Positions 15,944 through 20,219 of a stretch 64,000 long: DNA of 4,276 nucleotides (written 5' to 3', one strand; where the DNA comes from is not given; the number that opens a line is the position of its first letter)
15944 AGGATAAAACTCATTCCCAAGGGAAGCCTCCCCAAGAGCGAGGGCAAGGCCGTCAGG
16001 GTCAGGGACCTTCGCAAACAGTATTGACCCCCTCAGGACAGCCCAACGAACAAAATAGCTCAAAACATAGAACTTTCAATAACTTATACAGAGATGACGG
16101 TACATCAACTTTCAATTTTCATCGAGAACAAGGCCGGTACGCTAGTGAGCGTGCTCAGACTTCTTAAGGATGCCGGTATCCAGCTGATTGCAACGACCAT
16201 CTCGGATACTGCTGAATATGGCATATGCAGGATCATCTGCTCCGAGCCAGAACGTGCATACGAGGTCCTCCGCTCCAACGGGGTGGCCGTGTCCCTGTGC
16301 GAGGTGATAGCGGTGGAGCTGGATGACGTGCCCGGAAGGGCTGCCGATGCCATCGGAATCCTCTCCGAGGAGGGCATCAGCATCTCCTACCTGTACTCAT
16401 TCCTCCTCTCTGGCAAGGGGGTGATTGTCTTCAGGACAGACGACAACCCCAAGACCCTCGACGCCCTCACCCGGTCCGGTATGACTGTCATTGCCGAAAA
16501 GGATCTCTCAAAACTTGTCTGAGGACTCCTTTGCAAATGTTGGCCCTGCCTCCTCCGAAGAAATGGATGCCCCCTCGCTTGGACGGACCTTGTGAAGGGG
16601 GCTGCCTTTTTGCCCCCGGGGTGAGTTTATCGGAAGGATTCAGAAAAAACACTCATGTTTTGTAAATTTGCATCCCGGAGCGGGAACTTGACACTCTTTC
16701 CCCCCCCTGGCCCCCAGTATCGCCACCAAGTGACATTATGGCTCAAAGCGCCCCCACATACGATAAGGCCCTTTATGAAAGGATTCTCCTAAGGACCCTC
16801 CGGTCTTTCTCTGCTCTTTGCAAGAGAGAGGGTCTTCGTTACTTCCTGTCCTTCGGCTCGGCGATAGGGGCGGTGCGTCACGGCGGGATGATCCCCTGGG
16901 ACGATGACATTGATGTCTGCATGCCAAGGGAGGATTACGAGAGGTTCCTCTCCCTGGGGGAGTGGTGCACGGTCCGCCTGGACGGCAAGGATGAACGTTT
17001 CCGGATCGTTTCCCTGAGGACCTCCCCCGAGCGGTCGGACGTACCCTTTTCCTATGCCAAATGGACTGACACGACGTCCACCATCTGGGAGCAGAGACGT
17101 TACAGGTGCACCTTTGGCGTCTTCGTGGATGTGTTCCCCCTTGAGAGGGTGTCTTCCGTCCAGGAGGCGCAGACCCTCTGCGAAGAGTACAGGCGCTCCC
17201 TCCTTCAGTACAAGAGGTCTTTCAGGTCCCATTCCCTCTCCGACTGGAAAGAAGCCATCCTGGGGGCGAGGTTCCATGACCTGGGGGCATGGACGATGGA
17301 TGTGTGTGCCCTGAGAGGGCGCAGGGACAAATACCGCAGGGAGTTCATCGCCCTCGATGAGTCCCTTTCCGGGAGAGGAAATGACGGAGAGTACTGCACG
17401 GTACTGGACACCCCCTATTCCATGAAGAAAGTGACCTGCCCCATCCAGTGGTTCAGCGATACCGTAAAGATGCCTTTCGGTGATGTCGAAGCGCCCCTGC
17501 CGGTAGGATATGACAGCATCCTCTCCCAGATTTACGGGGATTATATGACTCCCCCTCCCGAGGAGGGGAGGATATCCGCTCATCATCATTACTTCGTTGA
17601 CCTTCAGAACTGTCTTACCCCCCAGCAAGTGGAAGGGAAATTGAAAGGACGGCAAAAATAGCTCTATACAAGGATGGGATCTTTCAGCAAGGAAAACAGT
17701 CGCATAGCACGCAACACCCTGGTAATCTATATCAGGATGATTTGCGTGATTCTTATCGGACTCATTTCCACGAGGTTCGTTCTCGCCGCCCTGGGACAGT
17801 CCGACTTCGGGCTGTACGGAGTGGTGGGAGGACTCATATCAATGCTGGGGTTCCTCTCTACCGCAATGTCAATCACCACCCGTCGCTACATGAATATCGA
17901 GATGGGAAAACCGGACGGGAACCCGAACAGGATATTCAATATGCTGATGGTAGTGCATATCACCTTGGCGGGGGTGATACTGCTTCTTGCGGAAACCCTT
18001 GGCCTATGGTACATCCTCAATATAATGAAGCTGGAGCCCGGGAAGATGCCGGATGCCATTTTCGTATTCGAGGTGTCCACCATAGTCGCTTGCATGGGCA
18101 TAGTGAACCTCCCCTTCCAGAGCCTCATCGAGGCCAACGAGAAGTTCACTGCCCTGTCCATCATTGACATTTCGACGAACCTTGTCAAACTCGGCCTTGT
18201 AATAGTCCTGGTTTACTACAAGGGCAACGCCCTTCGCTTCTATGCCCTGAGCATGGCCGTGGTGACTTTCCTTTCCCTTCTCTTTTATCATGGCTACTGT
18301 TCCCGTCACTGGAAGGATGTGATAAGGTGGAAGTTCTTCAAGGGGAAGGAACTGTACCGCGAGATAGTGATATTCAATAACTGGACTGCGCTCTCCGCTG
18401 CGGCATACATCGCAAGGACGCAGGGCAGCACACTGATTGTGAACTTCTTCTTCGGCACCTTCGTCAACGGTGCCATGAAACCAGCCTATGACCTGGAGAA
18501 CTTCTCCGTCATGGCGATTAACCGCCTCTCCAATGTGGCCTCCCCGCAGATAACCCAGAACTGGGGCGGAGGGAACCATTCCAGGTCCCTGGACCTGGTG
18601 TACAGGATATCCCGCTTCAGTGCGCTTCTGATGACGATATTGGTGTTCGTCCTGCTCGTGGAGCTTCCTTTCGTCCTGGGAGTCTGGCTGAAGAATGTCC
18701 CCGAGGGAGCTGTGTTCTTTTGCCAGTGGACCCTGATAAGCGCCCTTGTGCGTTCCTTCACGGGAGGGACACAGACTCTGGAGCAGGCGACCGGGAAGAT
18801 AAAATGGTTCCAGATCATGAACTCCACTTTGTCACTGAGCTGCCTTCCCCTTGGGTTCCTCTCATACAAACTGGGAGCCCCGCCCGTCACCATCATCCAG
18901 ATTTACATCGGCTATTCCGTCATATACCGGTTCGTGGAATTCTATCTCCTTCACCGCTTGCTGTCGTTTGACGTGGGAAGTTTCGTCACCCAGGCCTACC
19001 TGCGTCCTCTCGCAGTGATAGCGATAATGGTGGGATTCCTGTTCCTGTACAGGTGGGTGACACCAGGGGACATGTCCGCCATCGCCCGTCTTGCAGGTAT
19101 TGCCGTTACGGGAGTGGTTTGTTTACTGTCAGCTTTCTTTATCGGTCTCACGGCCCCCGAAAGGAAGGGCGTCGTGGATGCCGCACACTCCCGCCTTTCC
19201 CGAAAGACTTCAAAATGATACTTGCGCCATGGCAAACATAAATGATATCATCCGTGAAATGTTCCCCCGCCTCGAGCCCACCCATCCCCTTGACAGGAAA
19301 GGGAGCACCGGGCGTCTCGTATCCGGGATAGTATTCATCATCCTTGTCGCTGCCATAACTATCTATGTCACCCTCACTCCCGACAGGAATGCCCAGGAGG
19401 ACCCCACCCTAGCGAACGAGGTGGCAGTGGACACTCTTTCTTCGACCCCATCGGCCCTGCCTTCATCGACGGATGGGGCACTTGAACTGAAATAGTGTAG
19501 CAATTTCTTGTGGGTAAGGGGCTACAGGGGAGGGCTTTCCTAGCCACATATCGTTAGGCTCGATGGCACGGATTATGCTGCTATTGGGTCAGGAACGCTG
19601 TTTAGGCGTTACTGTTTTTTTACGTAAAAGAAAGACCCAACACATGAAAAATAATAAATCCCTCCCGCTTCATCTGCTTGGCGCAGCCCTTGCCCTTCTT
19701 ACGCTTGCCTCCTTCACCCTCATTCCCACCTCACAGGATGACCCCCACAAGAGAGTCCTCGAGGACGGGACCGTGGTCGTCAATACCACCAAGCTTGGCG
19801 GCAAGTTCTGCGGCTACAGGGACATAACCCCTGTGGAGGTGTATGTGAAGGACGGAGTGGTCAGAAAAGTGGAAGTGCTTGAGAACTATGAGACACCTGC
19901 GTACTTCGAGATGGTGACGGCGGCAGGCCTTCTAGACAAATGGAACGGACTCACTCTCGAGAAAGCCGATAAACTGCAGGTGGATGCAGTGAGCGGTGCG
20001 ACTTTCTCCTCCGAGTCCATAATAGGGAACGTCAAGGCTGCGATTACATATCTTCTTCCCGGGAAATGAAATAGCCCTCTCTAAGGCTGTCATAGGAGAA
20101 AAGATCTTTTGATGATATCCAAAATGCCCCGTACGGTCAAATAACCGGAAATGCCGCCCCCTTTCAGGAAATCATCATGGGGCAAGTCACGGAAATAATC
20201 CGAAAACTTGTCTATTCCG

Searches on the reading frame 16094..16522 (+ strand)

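Call 16: search_protein_families(library=pfam, proteins=[window:16094-16522:+], max_evalue=0.001)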
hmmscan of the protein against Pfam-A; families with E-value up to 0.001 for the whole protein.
window:16094-16522:+ (142 aa): 3 families
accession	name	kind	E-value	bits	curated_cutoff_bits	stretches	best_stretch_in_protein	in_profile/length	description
PF19571.5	ACT_8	-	1.1e-62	210.5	23.5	1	1-140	1-140/141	ACT domain pair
PF01842.31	ACT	-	2.1e-09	37.4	27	1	72-115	3-46/66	ACT domain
PF13840.12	ACT_7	-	7e-06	26.2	27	0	75-103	15-44/65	ACT domain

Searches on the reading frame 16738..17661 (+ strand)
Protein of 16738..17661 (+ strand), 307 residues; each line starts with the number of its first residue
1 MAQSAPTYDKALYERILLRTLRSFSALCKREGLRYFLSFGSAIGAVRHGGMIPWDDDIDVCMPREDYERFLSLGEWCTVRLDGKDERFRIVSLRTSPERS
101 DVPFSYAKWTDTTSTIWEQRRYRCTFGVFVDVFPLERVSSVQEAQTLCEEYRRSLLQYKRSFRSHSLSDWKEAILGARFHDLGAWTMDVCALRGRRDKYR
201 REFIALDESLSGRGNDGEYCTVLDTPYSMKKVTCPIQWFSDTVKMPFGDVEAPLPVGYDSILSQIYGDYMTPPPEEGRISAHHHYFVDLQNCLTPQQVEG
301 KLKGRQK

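Call 16: search_protein_families(library=pfam, proteins=[window:16738-17661:+], max_evalue=0.001)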
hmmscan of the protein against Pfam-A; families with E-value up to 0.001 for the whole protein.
window:16738-17661:+ (307 aa): 1 family
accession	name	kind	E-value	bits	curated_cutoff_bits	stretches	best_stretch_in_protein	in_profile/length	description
PF04991.19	LicD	-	1.8e-38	133.3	22.6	1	28-267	1-227/227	LicD family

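Call 34: search_protein_families(library=ncbifam, proteins=[window:16738-17661:+], max_evalue=1)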
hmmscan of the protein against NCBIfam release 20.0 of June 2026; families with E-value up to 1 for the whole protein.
window:16738-17661:+ (307 aa): 2 families
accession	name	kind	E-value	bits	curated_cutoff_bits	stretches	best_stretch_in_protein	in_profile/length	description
NF045866.1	GGPL_Ptran_Mf1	equivalog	7.3e-17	62.3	225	1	19-70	7-58/240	diacylglycerol cholinephosphotransferase Mf1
NF041544.1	ParC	equivalog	0.0053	16.4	95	1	29-64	44-79/80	ParC family partition-associated protein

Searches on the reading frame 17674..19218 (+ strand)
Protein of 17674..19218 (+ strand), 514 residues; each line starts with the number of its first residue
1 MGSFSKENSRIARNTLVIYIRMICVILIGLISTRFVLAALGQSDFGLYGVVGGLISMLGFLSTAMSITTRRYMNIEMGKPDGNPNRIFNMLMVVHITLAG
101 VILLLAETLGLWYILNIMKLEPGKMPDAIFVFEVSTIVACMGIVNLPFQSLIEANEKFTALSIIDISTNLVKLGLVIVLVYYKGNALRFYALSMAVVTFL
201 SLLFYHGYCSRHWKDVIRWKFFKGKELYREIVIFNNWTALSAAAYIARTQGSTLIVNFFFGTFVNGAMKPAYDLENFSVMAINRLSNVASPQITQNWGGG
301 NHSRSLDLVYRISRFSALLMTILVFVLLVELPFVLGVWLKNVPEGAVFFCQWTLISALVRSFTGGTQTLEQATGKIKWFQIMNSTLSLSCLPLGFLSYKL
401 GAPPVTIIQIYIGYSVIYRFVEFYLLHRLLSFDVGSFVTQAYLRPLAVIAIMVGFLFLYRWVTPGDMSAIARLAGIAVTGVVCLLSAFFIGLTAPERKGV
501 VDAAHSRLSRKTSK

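Call 16: search_protein_families(library=pfam, proteins=[window:17674-19218:+], max_evalue=0.001)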
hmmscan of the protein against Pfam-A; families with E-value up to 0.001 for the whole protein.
window:17674-19218:+ (514 aa): 0 families

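Call 33: search_protein_families(library=pfam, proteins=[window:17674-19218:+], max_evalue=5)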
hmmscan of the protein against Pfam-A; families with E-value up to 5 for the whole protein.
window:17674-19218:+ (514 aa): 0 families

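Call 34: search_protein_families(library=ncbifam, proteins=[window:17674-19218:+], max_evalue=1)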
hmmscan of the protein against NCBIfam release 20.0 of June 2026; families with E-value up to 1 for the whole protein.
window:17674-19218:+ (514 aa): 2 families
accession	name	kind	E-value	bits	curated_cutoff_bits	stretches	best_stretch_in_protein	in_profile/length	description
TIGR00797.1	matE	subfamily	0.006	15.5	147.4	1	22-399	6-389/396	MATE family efflux transporter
TIGR00701.1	TIGR00701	equivalog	0.019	15.1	138.05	1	152-230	43-120/142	protoporphyrinogen oxidase HemJ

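Call 47: search_solved_structures(query=A2, max_evalue=10)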
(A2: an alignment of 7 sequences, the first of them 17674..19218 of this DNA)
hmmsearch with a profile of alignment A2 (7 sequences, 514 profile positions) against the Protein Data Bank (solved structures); distinct sequences matched with E-value up to 10: 4.
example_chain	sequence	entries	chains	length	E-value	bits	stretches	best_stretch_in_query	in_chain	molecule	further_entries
7vrj_E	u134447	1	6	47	0.48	12.2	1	76-111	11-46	Light-harvesting protein LH1 beta3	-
9k3q_1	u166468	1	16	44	0.58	11.9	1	77-111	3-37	Light-harvesting protein B-870 beta chain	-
7oy8_1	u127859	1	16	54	0.74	11.6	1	76-111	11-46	Light-harvesting protein B-870 beta chain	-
1wrg_A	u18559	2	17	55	0.77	11.5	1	76-111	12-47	Light-harvesting protein B-880, beta chain | Light-harvesting protein B-870 beta chain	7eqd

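Call 48: find_homologous_proteins(query=window:17674-19218:+, max_evalue=0.00001)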
Query window:17674-19218:+ (514 aa): 372 proteins with E <= 0.00001 among 8000 candidates; the best 120 are listed.
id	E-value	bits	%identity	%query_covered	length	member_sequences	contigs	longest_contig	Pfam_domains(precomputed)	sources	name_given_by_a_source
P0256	0.0e+0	1125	100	100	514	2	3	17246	-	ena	-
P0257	3.2e-283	958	83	100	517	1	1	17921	-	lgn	-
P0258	7.6e-240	815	72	97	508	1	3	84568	-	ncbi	-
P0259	8.4e-232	788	70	99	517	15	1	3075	-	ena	-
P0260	9.5e-218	742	72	88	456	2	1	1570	-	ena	-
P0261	4.7e-206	703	61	99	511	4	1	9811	-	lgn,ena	-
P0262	1.5e-205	702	64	98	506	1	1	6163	-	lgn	-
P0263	1.5e-205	702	64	98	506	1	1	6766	-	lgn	-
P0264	4.4e-205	700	61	99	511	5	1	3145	-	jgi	-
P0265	4.5e-205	700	64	98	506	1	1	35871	-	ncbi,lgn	-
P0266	1.4e-204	698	62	97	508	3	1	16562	-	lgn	-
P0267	2.9e-204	697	63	97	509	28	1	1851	-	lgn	-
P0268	3.3e-204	697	63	99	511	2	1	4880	-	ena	-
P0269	4.0e-204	697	61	100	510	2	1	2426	PF01943.23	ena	-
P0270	8.0e-204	696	61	100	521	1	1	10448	-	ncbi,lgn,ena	-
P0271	8.5e-204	696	60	99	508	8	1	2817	PF01943.23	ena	-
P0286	7.0e-195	666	59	99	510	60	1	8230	PF01554.24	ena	-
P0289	8.2e-192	656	58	100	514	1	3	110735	-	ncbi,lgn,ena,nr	ncbi:MAG: lipopolysaccharide biosynthesis protein [Bacteroidales bacterium]|nr:lipopolysaccharide bi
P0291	4.9e-189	647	57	96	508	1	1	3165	PF01554.24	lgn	-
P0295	2.5e-187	642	57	97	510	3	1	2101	PF01943.23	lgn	-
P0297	5.8e-185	634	56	100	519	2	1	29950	PF01943.23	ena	-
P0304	6.2e-178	611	56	99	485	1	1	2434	PF01554.24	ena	-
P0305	2.4e-177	609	55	97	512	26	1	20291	PF01943.23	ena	-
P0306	5.1e-177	608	53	99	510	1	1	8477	PF01943.23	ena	-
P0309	5.6e-174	598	54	98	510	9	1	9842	PF01943.23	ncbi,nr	ncbi:MAG: hypothetical protein IJL91_14950 [Bacteroidales bacterium]|nr:hypothetical protein [Bacter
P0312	5.4e-158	545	51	96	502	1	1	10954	PF01554.24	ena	-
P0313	1.8e-155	537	51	97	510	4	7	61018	PF01554.24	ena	-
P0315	1.8e-151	523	50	96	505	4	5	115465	PF01554.24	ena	-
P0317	8.7e-151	521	51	97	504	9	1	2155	PF01554.24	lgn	-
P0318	1.1e-150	521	51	93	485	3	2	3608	PF01554.24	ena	-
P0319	4.7e-150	519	50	97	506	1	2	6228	PF01554.24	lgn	-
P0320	1.2e-149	517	48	97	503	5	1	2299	PF01554.24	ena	-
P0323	1.4e-148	514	49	97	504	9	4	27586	PF01554.24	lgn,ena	-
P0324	6.6e-148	512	48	99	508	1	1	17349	PF01554.24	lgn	-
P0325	9.9e-148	511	49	99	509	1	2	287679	PF01554.24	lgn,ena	-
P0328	2.2e-146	506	50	94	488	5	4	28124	PF01554.24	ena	-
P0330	3.3e-144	499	50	98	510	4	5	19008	PF01943.23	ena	-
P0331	8.1e-144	498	49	98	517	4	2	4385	PF01943.23,PF01554.24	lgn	-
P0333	1.2e-142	494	50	94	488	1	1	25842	PF01554.24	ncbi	-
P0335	5.8e-142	492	46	98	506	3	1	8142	PF01943.23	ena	-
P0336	1.0e-141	491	44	98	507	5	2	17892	PF01554.24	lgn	-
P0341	7.6e-140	485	46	97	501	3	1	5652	PF01554.24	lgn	-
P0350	1.8e-137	477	46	92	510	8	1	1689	PF01943.23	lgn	-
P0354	9.9e-137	475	45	98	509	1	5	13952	PF01554.24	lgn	-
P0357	3.0e-136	473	45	99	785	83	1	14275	PF01943.23,PF14305.12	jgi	jgi:O-antigen/teichoic acid export membrane protein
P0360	9.3e-136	471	46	96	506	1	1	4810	PF01943.23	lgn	-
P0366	6.0e-135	469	45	96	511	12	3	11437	PF01943.23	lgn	-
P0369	7.4e-135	468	45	99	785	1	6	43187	PF01943.23,PF14305.12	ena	-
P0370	9.1e-135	468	45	97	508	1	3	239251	PF01554.24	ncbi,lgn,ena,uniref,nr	ncbi:MATE family efflux transporter [uncultured Bacteroides sp.]|uniref:lipopolysaccharide biosynthe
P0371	9.1e-135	468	46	96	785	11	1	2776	PF01943.23,PF14305.12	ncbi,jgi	jgi:O-antigen/teichoic acid export membrane protein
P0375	1.6e-134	467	44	98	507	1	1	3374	PF01943.23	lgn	-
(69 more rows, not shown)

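Call 72: find_encoding_contigs(protein=P0258, flank=10000, max_places=2)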
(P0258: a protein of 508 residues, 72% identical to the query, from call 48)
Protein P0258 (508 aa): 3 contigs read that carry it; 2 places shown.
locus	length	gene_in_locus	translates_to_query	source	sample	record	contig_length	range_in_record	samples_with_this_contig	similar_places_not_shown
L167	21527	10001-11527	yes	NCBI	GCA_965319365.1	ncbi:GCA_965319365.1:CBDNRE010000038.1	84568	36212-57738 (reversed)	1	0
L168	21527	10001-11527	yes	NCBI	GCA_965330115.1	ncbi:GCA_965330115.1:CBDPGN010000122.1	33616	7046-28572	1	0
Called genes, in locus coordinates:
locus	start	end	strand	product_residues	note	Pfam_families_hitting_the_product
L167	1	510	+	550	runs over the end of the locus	PF00485:PRK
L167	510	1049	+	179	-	PF04073:tRNA_edit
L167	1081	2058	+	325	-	PF02317:Octopine_DH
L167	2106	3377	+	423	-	PF00155:Aminotran_1_2, PF01041:DegT_DnrJ_EryC1, PF00266:Aminotran_5 (weak), PF01053:Cys_Met_Meta_PP (weak)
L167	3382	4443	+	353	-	PF01370:Epimerase, PF04321:RmlD_sub_bind, PF16363:GDP_Man_Dehyd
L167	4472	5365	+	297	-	PF01370:Epimerase, PF16363:GDP_Man_Dehyd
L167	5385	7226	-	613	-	PF00483:NTP_transferase, PF12804:NTP_transf_3, PF00155:Aminotran_1_2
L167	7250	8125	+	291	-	PF04991:LicD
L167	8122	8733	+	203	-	PF00132:Hexapep, PF14602:Hexapep_2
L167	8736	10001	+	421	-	PF00534:Glycos_transf_1, PF13692:Glyco_trans_1_4, PF13524:Glyco_trans_1_2 (weak)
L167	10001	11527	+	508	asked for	-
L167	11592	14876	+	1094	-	PF07517:SecA_DEAD, PF01043:SecA_PP_bind, PF21090:P-loop_SecA, PF07516:SecA_SW, PF02810:SEC-C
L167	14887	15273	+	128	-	PF04519:Bactofilin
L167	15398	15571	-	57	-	-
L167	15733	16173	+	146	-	-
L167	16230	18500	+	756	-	PF00690:Cation_ATPase_N, PF00122:E1-E2_ATPase, PF00702:Hydrolase, PF13246:Cation_ATPase, PF00689:Cation_ATPase_C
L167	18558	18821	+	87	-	PF00689:Cation_ATPase_C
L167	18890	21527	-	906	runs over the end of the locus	PF01326:PPDK_N, PF00391:PEP-utilizers, PF02896:PEP-utilizers_C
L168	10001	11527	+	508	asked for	-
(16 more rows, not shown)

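Call 73: find_encoding_contigs(protein=P0289, flank=10000, max_places=2)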
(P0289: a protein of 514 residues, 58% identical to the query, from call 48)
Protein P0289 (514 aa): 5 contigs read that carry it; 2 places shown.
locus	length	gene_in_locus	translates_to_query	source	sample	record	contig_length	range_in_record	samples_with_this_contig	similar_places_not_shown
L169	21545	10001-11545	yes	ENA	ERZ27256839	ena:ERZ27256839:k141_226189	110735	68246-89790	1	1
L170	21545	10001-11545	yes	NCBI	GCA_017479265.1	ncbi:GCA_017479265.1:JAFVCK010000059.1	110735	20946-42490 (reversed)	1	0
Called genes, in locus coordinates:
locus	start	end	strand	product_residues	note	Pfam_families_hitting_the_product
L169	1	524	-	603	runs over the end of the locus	PF00664:ABC_membrane, PF02463:SMC_N (faint), PF00005:ABC_tran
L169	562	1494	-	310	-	PF04389:Peptidase_M28, PF05450:Nicastrin (weak)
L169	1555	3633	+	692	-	PF25062:ARM_TT21_N (weak), PF13371:TPR_9, PF13414:TPR_11 (weak), PF13432:TPR_16 (weak), PF00515:TPR_1 (weak), PF13371:TPR_9, PF00515:TPR_1, PF13414:TPR_11 (weak), +16 more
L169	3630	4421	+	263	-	PF00753:Lactamase_B, PF23023:Anti-Pycsar_Apyc1 (faint), PF12706:Lactamase_B_2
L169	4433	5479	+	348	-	PF01370:Epimerase, PF04321:RmlD_sub_bind, PF16363:GDP_Man_Dehyd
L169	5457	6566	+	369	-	PF01370:Epimerase, PF04321:RmlD_sub_bind (weak), PF16363:GDP_Man_Dehyd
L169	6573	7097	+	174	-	PF00156:Pribosyltran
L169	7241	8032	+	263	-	PF04991:LicD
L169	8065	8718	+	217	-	PF00132:Hexapep (weak), PF14602:Hexapep_2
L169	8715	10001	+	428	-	PF00534:Glycos_transf_1, PF13692:Glyco_trans_1_4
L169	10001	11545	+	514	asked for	-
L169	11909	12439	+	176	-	PF02357:NusG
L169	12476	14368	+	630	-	PF13727:CoA_binding_3 (weak), PF00106:adh_short (weak), PF01073:3Beta_HSD, PF01370:Epimerase, PF02719:Polysacc_synt_2, PF04321:RmlD_sub_bind, PF16363:GDP_Man_Dehyd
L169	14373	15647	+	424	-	PF01210:NAD_Gly3P_dh_N (faint), PF02737:3HCDH_N, PF03721:UDPG_MGDP_dh_N, PF00984:UDPG_MGDP_dh, PF03720:UDPG_MGDP_dh_C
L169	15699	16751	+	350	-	PF01073:3Beta_HSD, PF01370:Epimerase, PF02719:Polysacc_synt_2, PF04321:RmlD_sub_bind, PF07993:NAD_binding_4, PF16363:GDP_Man_Dehyd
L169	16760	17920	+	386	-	PF01073:3Beta_HSD, PF01370:Epimerase, PF02719:Polysacc_synt_2, PF04321:RmlD_sub_bind (weak), PF16363:GDP_Man_Dehyd, PF07993:NAD_binding_4 (weak), PF16363:GDP_Man_Dehyd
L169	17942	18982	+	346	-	PF01073:3Beta_HSD, PF01370:Epimerase, PF02719:Polysacc_synt_2, PF07993:NAD_binding_4 (weak), PF16363:GDP_Man_Dehyd, PF13460:NAD_binding_10 (weak), PF08485:Polysacc_syn_2C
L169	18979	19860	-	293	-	PF08842:Mfa2 (weak), PF20200:DUF6562 (faint)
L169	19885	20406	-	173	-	-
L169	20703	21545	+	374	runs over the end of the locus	PF07929:PRiA4_ORF3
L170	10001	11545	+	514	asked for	-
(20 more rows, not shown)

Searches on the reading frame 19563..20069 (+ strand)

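Call 16: search_protein_families(library=pfam, proteins=[window:19563-20069:+], max_evalue=0.001)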
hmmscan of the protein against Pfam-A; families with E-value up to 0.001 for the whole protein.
window:19563-20069:+ (168 aa): 1 family
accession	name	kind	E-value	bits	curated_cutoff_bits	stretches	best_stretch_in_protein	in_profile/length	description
PF04205.19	FMN_bind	-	5.7e-13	49.8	22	1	84-161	1-76/77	FMN-binding domain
